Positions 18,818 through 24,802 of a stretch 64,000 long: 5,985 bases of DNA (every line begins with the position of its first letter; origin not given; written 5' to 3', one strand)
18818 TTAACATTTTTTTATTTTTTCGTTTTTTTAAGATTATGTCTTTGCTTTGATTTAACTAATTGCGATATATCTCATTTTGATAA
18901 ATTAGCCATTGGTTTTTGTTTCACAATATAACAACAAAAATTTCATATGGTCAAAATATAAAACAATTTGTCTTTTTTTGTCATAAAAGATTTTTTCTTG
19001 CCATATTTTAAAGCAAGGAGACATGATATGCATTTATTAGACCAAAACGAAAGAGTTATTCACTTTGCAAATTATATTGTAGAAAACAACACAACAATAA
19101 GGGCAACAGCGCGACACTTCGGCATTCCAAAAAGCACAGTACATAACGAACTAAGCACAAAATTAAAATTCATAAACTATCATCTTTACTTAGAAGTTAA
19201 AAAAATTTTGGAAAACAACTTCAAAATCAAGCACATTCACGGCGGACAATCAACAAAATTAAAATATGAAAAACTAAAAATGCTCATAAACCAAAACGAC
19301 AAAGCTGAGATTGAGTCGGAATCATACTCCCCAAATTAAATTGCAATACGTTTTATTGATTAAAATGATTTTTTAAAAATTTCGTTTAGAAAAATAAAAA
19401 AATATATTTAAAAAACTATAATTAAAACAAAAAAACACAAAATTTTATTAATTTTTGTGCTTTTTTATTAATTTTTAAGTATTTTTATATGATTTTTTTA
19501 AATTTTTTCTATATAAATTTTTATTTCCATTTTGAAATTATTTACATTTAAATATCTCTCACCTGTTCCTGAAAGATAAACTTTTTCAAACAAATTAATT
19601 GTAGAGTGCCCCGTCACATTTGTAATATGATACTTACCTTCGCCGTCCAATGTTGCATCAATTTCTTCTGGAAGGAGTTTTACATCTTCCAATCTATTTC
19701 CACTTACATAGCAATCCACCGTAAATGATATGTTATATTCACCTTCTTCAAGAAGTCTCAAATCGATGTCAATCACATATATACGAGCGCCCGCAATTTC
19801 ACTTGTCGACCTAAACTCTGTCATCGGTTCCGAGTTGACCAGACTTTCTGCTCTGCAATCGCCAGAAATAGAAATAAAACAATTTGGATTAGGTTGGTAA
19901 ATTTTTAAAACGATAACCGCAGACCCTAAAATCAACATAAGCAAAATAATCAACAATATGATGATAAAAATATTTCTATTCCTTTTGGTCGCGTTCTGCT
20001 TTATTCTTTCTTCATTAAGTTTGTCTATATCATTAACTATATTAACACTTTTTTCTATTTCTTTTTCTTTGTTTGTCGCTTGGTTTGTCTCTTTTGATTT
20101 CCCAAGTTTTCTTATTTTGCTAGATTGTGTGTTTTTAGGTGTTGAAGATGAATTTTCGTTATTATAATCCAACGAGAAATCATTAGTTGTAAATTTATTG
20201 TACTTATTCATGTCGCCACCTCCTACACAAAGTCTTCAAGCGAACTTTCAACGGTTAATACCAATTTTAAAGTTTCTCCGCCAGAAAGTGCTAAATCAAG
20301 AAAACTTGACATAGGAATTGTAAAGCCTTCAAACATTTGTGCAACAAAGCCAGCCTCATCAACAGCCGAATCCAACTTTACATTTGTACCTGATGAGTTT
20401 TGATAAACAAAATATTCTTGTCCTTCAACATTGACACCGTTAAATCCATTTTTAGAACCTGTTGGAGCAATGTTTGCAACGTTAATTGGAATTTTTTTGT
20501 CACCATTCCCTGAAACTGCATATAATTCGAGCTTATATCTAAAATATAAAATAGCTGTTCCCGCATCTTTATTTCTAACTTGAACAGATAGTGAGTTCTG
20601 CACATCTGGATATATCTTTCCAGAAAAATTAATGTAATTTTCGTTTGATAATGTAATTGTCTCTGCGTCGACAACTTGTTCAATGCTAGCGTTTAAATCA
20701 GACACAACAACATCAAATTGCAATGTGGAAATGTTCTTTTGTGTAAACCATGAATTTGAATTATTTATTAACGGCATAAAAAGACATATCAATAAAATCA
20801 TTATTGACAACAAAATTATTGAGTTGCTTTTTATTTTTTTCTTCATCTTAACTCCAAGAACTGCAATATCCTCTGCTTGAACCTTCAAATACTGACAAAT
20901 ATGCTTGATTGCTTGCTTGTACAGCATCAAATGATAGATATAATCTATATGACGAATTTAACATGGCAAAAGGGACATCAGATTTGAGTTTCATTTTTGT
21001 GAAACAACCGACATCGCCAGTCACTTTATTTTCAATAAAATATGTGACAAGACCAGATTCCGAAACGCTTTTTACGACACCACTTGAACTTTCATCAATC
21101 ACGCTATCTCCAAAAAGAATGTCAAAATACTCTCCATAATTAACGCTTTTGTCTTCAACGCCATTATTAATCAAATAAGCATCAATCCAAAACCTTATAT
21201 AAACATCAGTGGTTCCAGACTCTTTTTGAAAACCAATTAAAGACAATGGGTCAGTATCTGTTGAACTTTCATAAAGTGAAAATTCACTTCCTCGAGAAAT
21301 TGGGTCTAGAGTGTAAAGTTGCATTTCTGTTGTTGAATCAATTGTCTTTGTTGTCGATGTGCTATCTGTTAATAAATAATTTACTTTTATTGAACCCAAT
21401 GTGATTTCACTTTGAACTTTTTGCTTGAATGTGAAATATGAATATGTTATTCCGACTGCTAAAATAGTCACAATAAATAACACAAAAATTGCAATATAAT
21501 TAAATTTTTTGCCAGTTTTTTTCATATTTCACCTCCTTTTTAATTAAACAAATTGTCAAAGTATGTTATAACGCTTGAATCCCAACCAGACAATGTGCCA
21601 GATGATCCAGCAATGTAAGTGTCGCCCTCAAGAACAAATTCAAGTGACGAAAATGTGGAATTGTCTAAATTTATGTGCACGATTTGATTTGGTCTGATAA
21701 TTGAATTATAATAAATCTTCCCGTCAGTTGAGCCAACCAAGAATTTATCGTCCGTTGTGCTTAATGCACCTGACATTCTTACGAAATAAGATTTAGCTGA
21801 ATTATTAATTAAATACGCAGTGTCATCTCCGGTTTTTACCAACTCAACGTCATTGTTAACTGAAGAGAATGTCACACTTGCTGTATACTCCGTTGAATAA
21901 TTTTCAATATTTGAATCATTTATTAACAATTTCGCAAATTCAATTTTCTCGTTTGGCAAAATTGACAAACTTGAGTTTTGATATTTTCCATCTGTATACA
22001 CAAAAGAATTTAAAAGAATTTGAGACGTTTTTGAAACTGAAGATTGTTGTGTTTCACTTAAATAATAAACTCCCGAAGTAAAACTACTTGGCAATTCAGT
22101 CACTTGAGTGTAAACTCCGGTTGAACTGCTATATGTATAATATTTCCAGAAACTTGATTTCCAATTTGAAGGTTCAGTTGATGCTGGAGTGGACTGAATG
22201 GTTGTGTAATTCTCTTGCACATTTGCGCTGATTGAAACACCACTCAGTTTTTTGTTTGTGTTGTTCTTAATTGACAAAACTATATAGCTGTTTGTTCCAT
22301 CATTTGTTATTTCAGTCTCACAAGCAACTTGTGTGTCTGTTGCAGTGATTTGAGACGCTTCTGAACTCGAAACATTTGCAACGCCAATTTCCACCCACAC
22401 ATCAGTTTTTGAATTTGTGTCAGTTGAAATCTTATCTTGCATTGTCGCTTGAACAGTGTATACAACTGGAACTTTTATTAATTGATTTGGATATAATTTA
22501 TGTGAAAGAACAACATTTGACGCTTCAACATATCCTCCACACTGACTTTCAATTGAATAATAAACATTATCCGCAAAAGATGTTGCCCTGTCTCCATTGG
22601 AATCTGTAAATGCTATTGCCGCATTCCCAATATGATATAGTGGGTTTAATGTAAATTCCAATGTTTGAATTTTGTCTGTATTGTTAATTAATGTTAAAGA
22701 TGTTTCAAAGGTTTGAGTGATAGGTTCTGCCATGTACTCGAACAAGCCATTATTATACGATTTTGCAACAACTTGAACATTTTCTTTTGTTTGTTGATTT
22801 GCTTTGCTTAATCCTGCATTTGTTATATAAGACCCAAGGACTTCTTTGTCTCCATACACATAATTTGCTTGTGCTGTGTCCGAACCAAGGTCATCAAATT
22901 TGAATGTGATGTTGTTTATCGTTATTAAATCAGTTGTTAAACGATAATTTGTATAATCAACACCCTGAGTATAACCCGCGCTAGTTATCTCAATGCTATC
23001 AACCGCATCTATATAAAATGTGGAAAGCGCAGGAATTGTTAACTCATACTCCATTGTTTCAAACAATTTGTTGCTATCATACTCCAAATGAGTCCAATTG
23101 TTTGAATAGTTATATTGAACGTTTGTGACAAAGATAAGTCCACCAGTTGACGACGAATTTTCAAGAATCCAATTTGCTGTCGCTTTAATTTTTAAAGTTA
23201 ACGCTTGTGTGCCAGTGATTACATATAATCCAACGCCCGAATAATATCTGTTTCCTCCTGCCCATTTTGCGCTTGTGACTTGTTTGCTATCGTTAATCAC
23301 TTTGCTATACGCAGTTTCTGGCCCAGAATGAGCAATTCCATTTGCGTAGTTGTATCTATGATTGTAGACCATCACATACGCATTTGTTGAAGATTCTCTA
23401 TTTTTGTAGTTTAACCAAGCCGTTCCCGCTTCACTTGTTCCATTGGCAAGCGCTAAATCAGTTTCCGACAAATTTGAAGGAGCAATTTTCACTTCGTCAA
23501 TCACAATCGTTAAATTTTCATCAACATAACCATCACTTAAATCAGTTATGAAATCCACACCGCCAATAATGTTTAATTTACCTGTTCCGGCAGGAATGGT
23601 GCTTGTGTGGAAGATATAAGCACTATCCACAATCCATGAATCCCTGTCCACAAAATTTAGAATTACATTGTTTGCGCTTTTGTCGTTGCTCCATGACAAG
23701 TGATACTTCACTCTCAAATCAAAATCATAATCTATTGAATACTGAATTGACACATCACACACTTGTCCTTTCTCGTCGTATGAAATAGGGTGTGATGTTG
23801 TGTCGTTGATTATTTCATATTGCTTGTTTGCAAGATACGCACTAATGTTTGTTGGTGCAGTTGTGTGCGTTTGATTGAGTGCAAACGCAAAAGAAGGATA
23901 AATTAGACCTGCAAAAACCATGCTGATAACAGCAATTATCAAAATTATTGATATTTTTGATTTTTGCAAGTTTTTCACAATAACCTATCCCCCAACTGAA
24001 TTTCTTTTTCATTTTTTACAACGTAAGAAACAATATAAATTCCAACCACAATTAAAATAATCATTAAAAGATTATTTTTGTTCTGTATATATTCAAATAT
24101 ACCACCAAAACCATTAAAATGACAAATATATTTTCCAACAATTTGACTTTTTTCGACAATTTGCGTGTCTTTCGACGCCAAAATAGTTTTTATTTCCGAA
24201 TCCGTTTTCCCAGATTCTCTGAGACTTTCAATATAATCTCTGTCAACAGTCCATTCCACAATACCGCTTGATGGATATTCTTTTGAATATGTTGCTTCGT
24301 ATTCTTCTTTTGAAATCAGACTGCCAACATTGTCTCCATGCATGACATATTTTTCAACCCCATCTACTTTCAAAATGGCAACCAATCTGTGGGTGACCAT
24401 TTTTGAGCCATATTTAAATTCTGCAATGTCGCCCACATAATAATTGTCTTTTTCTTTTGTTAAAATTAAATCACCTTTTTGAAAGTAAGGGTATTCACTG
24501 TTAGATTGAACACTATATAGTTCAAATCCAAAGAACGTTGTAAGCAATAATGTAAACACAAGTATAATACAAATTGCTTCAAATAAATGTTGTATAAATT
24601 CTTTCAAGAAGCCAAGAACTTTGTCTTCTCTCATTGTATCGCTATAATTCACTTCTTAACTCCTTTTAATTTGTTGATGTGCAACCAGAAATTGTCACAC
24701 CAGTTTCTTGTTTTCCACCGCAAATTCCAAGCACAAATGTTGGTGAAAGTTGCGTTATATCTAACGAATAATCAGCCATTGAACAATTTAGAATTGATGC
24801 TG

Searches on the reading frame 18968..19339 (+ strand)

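Call 21: search_protein_families(library=pfam, proteins=[window:18968-19339:+], max_evalue=0.01)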
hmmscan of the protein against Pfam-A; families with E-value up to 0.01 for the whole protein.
window:18968-19339:+ (123 aa): 2 families
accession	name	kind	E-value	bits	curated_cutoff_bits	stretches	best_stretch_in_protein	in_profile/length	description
PF12116.14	SpoIIID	-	4e-26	91.4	27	1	27-102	5-80/82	Stage III sporulation protein D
PF05225.22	HTH_psq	-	0.0083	16.3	20.4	0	35-60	10-35/45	helix-turn-helix, Psq domain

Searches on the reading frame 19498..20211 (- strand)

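Call 21: search_protein_families(library=pfam, proteins=[window:19498-20211:-], max_evalue=0.01)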
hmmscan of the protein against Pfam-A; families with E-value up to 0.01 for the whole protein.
window:19498-20211:- (237 aa): 2 families
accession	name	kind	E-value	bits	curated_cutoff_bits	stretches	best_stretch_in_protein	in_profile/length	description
PF15102.11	TMEM154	-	0.0029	17.9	30.3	1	19-105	3-88/153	TMEM154 protein family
PF05399.16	EVI2A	-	0.0047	16.9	25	1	2-96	50-147/231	Ectropic viral integration site 2A protein (EVI2A)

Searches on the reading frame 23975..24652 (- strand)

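Call 21: search_protein_families(library=pfam, proteins=[window:23975-24652:-], max_evalue=0.01)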
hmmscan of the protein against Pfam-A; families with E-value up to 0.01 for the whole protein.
window:23975-24652:- (225 aa): 1 family
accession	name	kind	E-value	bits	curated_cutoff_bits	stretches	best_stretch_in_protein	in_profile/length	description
PF10502.14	Peptidase_S26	-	0.0022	18.4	22.9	1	22-83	3-67/168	Signal peptidase, peptidase S26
